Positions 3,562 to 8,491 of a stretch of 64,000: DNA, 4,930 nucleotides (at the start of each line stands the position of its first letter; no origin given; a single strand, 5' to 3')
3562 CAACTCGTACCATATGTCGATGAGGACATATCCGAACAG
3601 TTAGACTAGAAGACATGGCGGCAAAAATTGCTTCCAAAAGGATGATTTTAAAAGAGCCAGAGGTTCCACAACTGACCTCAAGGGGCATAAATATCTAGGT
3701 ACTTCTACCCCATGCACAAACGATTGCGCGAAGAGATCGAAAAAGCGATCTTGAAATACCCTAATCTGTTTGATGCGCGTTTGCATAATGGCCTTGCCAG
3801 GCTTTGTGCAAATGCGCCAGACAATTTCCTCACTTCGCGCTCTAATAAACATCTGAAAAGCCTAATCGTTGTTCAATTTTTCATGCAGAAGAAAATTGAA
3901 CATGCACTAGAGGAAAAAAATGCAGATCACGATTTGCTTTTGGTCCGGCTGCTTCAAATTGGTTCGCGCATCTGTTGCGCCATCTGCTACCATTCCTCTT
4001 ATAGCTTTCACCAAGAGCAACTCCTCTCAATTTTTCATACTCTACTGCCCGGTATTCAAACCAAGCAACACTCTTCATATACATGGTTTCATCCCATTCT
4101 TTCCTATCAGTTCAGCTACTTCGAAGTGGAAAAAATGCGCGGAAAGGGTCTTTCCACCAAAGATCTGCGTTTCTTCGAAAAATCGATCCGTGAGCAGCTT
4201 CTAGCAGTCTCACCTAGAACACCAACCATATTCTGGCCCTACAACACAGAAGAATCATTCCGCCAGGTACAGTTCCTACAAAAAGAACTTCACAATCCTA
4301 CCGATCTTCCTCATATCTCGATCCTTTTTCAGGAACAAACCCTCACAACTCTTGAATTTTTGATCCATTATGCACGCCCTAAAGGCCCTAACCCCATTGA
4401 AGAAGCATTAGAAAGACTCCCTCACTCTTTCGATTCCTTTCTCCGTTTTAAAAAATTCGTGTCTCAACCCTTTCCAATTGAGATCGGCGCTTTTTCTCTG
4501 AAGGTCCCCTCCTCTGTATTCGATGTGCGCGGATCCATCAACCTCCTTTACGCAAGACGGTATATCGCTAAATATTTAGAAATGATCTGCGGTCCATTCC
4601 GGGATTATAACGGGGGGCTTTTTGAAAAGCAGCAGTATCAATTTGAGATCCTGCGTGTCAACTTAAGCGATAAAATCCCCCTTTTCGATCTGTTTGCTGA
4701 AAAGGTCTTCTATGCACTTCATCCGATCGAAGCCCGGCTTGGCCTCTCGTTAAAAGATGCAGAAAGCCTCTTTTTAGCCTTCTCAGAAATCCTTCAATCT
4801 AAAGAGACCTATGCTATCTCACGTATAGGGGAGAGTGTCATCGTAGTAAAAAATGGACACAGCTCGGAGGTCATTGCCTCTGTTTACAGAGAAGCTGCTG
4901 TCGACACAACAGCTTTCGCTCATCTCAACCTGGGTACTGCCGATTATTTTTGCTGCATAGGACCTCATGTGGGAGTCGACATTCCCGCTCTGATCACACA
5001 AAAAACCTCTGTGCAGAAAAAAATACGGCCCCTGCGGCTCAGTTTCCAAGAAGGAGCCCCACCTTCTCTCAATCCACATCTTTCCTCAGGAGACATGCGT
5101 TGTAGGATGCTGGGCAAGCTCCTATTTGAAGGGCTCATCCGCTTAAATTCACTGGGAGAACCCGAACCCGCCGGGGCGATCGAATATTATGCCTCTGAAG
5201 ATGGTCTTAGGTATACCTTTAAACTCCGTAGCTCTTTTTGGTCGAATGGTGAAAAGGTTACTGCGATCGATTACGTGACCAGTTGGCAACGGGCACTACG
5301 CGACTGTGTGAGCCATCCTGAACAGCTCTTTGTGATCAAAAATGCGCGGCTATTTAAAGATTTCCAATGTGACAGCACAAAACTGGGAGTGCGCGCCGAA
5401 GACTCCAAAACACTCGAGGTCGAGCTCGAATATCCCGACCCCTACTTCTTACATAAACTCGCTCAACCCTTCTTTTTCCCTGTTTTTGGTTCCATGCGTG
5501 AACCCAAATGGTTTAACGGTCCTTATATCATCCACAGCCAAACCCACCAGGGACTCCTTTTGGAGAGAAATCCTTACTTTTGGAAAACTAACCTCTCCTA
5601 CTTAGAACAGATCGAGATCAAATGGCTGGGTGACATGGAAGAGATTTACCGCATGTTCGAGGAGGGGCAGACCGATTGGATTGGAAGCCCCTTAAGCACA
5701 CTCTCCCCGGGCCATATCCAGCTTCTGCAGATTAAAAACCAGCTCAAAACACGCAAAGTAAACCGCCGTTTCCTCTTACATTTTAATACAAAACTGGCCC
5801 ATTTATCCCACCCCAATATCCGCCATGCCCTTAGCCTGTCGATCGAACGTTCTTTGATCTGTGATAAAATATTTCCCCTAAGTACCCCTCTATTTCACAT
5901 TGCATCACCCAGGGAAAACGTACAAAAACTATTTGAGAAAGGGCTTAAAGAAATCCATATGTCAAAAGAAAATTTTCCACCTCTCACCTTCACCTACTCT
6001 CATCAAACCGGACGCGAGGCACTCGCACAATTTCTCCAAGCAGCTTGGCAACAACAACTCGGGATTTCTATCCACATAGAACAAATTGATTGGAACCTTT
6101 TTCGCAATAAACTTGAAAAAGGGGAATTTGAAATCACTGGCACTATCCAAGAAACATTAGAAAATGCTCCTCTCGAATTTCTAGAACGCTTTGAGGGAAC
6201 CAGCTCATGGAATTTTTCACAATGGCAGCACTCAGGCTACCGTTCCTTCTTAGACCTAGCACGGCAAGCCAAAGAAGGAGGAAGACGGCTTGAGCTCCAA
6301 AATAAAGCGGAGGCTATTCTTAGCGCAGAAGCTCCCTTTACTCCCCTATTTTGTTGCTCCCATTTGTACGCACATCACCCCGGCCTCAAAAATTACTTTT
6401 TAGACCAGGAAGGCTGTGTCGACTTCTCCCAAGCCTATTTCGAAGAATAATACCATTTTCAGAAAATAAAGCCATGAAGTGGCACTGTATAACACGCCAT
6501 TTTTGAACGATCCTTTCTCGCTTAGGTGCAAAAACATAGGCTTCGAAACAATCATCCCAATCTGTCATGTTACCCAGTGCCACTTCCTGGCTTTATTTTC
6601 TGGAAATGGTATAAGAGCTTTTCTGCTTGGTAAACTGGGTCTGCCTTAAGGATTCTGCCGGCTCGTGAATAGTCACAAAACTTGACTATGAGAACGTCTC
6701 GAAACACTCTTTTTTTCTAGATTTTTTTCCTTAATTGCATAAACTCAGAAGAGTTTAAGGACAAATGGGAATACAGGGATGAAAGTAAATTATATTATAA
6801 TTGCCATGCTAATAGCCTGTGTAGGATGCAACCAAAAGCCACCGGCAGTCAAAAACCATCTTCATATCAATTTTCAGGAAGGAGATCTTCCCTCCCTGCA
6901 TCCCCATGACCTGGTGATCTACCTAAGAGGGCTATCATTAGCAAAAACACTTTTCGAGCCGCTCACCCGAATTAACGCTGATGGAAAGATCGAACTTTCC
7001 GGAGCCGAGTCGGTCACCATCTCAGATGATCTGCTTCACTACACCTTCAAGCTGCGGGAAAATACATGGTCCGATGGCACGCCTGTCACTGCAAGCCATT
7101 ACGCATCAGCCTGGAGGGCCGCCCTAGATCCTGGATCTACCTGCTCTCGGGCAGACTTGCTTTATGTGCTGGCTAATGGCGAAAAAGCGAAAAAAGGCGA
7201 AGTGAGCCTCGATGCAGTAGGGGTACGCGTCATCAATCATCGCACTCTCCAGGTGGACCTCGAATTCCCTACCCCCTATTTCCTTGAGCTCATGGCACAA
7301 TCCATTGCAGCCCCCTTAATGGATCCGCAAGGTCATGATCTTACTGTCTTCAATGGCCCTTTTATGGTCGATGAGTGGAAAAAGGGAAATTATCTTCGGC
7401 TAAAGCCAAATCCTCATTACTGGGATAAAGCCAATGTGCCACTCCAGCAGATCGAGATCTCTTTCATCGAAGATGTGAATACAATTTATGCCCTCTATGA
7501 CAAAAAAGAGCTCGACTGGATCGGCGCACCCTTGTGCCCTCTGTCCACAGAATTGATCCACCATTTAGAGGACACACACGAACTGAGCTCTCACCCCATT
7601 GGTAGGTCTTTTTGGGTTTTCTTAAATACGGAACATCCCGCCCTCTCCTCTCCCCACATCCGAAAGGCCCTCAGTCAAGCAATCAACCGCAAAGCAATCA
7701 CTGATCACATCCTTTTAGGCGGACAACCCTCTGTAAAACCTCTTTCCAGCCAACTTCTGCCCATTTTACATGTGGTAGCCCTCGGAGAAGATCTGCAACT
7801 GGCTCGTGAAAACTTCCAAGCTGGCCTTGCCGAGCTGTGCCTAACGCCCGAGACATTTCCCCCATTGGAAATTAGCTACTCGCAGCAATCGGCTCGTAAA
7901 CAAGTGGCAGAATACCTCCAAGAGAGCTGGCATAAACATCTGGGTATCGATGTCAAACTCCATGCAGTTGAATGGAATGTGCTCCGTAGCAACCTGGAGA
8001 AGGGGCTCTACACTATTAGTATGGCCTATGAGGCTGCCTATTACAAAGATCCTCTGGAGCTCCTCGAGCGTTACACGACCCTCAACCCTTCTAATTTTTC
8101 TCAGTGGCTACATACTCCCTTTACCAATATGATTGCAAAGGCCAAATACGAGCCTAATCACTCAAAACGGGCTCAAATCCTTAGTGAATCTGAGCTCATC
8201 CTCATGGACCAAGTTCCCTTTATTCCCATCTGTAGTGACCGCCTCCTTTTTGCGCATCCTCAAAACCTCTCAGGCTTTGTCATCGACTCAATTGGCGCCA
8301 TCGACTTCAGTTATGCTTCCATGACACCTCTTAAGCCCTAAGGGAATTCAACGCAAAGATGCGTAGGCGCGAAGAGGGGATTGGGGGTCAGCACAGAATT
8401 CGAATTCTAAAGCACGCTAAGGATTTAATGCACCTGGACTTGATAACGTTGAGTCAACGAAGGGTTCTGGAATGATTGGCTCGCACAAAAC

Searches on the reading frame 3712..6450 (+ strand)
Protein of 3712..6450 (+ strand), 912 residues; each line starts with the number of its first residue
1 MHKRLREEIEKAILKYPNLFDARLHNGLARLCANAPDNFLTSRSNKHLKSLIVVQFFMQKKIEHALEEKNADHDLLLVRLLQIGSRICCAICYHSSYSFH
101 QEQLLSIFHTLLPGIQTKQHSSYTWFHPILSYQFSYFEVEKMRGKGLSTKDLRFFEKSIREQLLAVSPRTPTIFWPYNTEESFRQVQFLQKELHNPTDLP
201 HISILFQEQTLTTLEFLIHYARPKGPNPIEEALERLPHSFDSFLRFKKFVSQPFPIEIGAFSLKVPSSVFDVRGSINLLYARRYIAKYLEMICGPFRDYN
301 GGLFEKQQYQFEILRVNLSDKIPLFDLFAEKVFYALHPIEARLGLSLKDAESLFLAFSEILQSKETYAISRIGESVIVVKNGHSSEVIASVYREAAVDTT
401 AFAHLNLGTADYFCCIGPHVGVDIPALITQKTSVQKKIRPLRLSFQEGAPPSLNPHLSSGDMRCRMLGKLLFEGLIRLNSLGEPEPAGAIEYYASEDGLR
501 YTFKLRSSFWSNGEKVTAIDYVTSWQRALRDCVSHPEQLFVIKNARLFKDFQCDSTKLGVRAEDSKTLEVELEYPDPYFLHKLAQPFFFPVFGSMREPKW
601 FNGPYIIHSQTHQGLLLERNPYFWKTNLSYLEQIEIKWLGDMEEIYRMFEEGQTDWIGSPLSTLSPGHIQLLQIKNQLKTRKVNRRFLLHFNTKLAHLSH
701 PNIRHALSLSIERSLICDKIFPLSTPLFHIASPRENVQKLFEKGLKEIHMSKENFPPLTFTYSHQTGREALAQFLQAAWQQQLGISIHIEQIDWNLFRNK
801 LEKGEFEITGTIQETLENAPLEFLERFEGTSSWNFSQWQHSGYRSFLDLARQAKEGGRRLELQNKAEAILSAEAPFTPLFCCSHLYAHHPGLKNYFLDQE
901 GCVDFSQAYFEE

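Call 59: search_protein_families(library=ncbifam, proteins=[window:3712-6450:+], max_evalue=0.00001)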
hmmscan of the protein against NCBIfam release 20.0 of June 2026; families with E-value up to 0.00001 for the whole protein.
window:3712-6450:+ (912 aa): 6 families
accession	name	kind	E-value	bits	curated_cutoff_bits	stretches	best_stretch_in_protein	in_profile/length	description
NF007287.0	PRK09755.1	equivalog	1.8e-33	116.2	1098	1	470-883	62-504/535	ABC transporter substrate-binding protein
NF011684.0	PRK15104.1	equivalog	2e-28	99.4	947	1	450-881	49-510/543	oligopeptide ABC transporter substrate-binding protein OppA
TIGR02294.1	nickel_nikA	equivalog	4.4e-13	48.6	393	1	453-721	19-286/501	nickel ABC transporter substrate-binding protein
NF045468.1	Opp5A_nikA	equivalog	1.5e-11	43.5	600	1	451-721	29-278/488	nickel ABC transporter substrate-binding protein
NF011689.0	PRK15109.1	equivalog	1.9e-11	43.3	560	0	763-910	388-538/547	ABC transporter substrate-binding protein SapA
NF043070.1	DppA_dipep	equivalog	5.8e-06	25.1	1005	0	770-906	391-530/535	dipeptide ABC transporter periplasmic-binding protein DppA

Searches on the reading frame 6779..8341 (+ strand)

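Call 59: search_protein_families(library=ncbifam, proteins=[window:6779-8341:+], max_evalue=0.00001)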
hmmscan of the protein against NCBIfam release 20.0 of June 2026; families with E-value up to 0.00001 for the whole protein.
window:6779-8341:+ (520 aa): 10 families
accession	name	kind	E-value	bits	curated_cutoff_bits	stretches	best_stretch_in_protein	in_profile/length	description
NF007287.0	PRK09755.1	equivalog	2.2e-35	122.5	1098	1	56-501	61-517/535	ABC transporter substrate-binding protein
NF011684.0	PRK15104.1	equivalog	2e-34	119.2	947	1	36-484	48-508/543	oligopeptide ABC transporter substrate-binding protein OppA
TIGR02294.1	nickel_nikA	equivalog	9.8e-30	103.5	393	1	52-436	29-418/501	nickel ABC transporter substrate-binding protein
NF011942.0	PRK15413.1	equivalog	3.7e-19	68.8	594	1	52-309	52-300/512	glutathione ABC transporter substrate-binding protein GsiB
NF045468.1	Opp5A_nikA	equivalog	2.7e-18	65.8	600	1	38-398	29-369/488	nickel ABC transporter substrate-binding protein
NF043070.1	DppA_dipep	equivalog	8.7e-18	64.2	1005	1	187-514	204-533/535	dipeptide ABC transporter periplasmic-binding protein DppA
NF045467.1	Opp4A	equivalog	1.6e-17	63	650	1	58-319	66-344/556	oligopeptide ABC transporter substrate-binding protein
NF011689.0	PRK15109.1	equivalog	7.6e-15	54.6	560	1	189-511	212-534/547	ABC transporter substrate-binding protein SapA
NF047575.1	opine_bind_CntA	exception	4.1e-11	42.1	800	1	6-500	14-518/535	staphylopine-dependent metal ABC transporter substrate-binding lipoprotein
TIGR04028.1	SBP_KPN_01854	hypoth_equivalog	5.5e-09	35.1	468.5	0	76-310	49-288/509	TIGR04028 family ABC transporter substrate-binding protein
